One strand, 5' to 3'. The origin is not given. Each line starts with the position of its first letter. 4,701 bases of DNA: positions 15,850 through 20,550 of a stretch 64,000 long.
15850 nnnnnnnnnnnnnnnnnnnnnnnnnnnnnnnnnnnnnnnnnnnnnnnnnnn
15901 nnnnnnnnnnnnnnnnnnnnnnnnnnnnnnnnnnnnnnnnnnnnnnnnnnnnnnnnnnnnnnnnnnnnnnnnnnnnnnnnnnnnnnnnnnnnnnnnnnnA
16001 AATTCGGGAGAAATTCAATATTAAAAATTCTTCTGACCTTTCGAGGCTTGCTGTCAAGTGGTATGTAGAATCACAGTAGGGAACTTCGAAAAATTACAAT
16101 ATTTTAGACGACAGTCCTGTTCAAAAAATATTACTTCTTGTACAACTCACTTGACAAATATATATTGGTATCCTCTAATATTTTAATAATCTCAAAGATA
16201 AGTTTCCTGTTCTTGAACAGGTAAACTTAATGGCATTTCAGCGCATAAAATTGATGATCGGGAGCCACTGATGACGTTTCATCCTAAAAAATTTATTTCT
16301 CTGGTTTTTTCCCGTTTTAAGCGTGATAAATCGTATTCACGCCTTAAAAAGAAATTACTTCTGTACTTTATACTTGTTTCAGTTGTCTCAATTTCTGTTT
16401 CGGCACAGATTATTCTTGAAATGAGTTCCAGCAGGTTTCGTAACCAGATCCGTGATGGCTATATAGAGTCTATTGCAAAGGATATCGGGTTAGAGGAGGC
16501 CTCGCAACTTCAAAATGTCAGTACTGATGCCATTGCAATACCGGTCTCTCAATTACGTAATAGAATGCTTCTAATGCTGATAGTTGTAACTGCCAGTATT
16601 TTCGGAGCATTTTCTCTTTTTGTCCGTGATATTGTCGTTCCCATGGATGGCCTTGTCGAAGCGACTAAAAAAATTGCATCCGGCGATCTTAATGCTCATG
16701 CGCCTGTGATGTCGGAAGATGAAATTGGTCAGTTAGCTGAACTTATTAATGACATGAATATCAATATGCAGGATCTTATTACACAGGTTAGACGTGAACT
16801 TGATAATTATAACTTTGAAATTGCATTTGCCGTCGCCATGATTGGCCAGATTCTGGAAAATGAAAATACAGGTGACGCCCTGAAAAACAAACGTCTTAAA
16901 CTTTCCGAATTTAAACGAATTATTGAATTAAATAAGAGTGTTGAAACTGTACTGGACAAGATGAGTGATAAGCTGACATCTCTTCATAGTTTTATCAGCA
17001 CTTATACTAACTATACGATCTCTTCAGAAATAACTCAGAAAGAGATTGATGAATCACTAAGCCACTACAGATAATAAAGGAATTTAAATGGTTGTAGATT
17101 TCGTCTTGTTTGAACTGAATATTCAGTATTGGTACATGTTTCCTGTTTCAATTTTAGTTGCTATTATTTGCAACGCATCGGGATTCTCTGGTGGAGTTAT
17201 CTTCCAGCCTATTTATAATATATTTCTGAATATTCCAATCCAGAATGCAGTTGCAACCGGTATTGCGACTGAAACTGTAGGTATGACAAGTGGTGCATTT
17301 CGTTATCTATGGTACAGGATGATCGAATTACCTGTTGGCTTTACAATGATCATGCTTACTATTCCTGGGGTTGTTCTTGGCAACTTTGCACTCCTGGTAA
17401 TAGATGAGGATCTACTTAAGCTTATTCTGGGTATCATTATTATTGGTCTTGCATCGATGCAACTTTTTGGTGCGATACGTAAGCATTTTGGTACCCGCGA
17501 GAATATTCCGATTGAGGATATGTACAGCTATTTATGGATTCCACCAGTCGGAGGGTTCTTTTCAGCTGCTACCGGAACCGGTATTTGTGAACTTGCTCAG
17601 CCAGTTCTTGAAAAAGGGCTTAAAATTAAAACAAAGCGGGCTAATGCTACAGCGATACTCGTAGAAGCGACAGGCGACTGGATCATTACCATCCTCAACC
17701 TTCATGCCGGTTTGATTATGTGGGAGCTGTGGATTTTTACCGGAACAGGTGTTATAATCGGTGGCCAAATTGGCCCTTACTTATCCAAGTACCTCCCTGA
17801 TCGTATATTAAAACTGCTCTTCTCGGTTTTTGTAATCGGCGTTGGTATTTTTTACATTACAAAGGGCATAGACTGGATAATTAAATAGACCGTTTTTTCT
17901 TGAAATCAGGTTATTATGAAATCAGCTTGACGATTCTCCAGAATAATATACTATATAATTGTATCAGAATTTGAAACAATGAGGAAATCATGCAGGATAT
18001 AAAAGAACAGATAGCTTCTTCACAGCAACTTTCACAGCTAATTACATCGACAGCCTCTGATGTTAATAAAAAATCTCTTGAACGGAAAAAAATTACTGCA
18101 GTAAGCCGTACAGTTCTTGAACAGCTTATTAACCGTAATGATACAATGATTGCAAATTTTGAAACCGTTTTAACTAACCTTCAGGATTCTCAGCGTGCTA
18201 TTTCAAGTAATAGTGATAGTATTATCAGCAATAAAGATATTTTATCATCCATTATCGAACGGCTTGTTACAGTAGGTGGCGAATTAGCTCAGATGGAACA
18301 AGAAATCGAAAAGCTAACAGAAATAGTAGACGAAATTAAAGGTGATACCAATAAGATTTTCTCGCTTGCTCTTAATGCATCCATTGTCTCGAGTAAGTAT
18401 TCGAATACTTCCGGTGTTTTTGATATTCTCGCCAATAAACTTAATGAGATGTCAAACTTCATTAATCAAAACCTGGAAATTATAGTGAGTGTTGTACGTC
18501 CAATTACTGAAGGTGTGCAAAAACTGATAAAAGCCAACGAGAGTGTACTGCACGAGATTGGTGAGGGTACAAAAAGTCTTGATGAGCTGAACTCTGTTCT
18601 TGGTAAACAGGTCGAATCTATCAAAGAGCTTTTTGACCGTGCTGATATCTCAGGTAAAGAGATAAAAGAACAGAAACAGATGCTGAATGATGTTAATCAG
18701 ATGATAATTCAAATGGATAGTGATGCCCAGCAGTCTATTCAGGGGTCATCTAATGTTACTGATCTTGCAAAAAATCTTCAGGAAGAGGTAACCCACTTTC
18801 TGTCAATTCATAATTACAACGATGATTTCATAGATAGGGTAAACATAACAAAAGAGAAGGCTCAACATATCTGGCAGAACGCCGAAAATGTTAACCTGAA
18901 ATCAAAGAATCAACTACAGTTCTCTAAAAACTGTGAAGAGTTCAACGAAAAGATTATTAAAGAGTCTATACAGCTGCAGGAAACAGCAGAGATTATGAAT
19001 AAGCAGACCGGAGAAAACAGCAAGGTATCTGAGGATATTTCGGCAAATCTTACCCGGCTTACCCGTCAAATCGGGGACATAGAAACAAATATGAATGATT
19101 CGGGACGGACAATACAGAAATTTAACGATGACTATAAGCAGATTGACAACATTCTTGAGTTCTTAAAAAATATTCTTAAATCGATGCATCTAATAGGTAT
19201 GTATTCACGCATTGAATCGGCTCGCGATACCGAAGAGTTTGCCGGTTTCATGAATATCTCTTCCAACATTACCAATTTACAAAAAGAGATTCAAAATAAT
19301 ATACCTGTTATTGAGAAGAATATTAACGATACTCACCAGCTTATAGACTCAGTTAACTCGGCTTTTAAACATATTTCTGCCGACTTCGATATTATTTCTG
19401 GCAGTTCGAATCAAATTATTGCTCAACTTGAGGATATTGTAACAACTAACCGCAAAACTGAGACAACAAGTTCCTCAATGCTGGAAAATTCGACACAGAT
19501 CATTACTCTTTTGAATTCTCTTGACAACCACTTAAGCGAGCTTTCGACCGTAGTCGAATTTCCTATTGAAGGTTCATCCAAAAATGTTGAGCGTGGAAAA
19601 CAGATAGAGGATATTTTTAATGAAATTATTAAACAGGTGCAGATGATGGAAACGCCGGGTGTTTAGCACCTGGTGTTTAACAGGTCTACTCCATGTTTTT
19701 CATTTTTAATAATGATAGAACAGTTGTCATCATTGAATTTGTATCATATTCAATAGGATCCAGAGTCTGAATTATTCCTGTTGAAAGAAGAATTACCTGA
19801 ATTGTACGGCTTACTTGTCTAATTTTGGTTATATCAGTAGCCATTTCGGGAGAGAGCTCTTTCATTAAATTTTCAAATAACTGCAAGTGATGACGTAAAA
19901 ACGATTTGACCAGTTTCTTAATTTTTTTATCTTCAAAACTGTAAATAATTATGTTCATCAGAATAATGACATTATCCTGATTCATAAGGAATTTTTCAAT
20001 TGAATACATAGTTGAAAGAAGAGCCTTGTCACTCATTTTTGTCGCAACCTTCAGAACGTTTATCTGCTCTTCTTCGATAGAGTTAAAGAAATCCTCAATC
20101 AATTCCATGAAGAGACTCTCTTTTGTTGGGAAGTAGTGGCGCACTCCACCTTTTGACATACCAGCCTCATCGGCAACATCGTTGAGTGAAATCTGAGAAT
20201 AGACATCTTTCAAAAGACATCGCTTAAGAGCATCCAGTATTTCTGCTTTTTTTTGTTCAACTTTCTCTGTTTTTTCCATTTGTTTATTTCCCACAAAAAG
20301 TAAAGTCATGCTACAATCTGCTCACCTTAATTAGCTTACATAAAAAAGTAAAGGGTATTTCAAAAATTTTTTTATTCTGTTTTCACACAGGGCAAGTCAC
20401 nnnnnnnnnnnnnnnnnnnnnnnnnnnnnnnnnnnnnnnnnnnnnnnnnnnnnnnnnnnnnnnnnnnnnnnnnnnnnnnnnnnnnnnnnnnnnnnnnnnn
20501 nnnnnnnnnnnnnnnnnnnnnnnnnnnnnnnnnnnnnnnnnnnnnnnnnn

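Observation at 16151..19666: Possible split chemoreceptor-like module: HAMP-only membrane protein + TauE permease + cytoplasmic protein with duplicated degenerate MCP signalling motifs, behind a near-consensus promoter with an inverted-repeat operator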

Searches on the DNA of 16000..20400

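Call 80: search_rna_families(source=window, start=16000, end=20400, threshold=evalue, max_evalue=1)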
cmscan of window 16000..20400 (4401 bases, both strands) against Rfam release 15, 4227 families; matches with E-value up to 1: 0.
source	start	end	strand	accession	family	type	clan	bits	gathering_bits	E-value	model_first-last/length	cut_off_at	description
